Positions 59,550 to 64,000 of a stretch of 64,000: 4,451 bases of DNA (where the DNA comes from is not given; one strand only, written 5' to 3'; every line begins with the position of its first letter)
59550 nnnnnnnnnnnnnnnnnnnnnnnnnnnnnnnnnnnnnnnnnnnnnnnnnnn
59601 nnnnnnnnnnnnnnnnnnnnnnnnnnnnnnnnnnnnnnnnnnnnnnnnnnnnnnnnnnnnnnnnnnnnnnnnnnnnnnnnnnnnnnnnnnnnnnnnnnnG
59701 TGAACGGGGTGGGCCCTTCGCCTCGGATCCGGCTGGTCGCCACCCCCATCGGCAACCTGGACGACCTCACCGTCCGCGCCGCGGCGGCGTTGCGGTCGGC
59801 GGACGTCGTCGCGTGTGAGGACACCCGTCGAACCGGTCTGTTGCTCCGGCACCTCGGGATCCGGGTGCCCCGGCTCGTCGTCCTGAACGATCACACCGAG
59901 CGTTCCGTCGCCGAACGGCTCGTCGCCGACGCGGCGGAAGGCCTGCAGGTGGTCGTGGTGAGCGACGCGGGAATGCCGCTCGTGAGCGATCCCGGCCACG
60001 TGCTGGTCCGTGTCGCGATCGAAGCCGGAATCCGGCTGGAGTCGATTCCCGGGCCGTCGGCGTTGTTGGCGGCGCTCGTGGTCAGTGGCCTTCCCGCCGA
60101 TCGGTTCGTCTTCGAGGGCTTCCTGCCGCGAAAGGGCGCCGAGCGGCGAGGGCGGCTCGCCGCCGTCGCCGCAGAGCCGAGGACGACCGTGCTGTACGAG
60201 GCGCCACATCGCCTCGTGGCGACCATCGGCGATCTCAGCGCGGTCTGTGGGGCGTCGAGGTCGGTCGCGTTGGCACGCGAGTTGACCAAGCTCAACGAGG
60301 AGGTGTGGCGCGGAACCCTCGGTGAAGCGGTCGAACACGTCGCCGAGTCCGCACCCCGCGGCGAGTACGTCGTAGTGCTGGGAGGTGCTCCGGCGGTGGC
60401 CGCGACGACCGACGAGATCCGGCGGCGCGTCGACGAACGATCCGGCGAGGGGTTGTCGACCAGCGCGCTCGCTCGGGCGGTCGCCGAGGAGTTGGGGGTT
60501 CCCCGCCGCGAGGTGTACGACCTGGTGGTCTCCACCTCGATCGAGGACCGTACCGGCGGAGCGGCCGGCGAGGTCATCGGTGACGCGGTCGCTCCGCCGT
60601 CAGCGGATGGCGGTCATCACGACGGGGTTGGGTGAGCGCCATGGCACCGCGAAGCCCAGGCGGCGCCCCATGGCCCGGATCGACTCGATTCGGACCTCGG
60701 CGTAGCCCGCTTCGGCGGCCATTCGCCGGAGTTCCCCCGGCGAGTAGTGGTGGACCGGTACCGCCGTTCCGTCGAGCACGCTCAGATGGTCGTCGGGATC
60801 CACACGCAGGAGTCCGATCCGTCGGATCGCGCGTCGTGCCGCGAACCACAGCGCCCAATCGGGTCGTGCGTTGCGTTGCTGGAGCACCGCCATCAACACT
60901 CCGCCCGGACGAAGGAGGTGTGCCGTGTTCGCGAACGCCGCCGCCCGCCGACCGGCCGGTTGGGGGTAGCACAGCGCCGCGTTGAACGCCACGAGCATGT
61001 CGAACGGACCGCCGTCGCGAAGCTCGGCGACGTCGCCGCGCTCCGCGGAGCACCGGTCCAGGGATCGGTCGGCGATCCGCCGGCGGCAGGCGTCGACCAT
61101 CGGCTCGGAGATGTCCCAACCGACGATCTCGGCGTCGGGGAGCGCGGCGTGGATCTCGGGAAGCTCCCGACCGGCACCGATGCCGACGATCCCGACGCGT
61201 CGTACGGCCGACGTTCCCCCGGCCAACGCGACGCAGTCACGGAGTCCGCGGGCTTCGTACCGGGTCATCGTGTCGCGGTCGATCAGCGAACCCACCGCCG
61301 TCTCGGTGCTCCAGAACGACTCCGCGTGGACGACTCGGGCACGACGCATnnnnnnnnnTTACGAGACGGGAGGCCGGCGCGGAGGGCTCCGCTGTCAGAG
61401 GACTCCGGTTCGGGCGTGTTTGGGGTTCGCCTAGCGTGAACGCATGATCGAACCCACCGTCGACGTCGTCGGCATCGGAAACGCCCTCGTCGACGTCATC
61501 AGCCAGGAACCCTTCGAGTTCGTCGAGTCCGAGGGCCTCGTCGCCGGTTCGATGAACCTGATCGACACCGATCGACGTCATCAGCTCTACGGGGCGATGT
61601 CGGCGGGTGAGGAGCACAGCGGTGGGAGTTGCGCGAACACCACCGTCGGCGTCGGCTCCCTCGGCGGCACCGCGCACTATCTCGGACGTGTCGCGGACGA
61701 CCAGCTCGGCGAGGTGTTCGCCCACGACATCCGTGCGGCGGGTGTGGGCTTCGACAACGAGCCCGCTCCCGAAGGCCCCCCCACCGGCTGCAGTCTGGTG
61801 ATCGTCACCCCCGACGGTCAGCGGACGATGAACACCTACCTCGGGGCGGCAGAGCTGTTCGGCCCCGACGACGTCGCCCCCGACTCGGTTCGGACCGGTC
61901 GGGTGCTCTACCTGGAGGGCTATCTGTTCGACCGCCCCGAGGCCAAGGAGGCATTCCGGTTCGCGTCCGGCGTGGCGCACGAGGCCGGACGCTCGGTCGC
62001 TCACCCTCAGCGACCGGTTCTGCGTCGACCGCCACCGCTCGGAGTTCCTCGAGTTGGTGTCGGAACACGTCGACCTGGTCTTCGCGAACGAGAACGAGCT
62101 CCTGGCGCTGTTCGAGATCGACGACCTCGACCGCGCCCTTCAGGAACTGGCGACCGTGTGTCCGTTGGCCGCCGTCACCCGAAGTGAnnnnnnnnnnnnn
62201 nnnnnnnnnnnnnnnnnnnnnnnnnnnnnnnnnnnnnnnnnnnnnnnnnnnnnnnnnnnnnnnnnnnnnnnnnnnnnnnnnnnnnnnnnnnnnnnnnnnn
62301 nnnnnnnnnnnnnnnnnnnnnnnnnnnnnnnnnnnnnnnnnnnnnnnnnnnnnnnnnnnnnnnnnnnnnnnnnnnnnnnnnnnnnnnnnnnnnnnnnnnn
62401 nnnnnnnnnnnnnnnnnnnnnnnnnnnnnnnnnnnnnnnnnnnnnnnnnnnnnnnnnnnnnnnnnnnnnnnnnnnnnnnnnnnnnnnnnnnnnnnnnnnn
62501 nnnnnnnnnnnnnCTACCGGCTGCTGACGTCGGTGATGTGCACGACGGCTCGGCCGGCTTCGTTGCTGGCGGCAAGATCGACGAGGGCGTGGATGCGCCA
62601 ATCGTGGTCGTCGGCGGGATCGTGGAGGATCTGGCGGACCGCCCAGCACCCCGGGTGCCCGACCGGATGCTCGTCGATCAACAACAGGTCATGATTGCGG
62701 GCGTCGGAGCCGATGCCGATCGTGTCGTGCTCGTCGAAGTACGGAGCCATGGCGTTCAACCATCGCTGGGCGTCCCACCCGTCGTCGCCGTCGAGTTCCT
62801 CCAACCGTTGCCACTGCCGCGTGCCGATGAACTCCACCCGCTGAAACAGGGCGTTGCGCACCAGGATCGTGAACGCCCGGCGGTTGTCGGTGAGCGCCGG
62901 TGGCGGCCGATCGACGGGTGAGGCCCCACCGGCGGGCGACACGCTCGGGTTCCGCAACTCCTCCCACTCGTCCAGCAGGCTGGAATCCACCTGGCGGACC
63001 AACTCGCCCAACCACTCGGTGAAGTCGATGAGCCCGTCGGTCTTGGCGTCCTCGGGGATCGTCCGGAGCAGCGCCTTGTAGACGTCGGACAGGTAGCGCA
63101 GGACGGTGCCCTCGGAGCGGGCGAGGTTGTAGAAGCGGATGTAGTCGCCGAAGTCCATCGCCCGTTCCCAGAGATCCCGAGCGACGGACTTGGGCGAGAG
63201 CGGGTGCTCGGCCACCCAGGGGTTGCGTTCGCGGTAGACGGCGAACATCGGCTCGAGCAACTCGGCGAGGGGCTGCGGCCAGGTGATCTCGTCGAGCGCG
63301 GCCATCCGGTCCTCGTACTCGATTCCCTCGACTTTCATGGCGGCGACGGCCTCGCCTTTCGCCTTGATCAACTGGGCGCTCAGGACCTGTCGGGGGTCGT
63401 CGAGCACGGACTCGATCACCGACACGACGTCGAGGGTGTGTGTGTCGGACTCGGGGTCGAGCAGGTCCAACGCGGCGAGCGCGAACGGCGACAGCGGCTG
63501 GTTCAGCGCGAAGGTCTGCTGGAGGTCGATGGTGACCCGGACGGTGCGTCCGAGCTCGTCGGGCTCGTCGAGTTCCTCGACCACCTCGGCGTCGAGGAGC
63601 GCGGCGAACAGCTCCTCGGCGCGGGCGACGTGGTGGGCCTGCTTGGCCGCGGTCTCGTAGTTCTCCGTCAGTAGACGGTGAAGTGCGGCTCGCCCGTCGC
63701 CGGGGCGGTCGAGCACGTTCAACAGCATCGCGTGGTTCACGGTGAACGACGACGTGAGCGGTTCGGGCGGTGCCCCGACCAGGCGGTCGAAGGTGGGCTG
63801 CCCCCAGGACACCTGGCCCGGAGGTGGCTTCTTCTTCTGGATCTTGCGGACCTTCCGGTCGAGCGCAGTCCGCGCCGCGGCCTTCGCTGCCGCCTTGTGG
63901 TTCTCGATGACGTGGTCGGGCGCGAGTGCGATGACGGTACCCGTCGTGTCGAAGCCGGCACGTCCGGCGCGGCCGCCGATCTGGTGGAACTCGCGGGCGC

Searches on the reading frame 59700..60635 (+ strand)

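Call 18: search_protein_families(library=pfam, proteins=[window:59700-60635:+])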
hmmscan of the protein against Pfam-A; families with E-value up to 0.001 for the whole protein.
window:59700-60635:+ (311 aa): 1 family
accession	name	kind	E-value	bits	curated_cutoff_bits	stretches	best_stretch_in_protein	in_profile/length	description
PF00590.25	TP_methylase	-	2e-35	123.1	27.8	1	11-210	3-211/212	Tetrapyrrole (Corrin/Porphyrin) Methylases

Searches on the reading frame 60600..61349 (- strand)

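Call 18: search_protein_families(library=pfam, proteins=[window:60600-61349:-])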
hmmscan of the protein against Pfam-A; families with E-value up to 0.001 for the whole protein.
window:60600-61349:- (249 aa): 4 families
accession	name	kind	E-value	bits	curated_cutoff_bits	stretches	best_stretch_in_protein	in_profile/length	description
PF13649.12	Methyltransf_25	-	1.1e-14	55.3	27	1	55-150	4-97/97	Methyltransferase domain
PF08242.18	Methyltransf_12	-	1.5e-12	48.5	30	1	55-152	3-98/98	Methyltransferase domain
PF13847.12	Methyltransf_31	-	3.2e-09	37.1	27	1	56-154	11-109/145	Methyltransferase domain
PF08241.18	Methyltransf_11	-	1.9e-08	35.2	21.2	1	55-153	3-94/95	Methyltransferase domain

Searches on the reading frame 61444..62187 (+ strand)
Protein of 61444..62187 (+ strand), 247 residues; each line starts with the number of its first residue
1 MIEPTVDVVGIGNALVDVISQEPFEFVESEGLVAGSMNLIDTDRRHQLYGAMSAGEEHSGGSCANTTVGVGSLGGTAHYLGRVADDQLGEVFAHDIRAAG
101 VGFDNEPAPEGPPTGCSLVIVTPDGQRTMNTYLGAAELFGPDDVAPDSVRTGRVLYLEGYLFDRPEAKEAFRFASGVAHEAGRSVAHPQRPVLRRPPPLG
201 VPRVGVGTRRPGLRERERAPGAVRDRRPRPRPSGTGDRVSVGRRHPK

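Call 18: search_protein_families(library=pfam, proteins=[window:61444-62187:+])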
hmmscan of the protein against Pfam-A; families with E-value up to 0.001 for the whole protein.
window:61444-62187:+ (247 aa): 1 family
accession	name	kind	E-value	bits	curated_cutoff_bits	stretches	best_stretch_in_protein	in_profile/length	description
PF00294.29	PfkB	-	7.3e-17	62.1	25.8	1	46-182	23-159/302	pfkB family carbohydrate kinase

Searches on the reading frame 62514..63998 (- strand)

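Call 18: search_protein_families(library=pfam, proteins=[window:62514-63998:-])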
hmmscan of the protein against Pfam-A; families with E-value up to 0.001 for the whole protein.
window:62514-63998:- (494 aa): 1 family
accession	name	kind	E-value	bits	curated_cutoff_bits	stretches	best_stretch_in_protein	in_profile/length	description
PF12029.13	DUF3516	-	3.6e-199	663.1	25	1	26-491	1-464/464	Domain of unknown function (DUF3516)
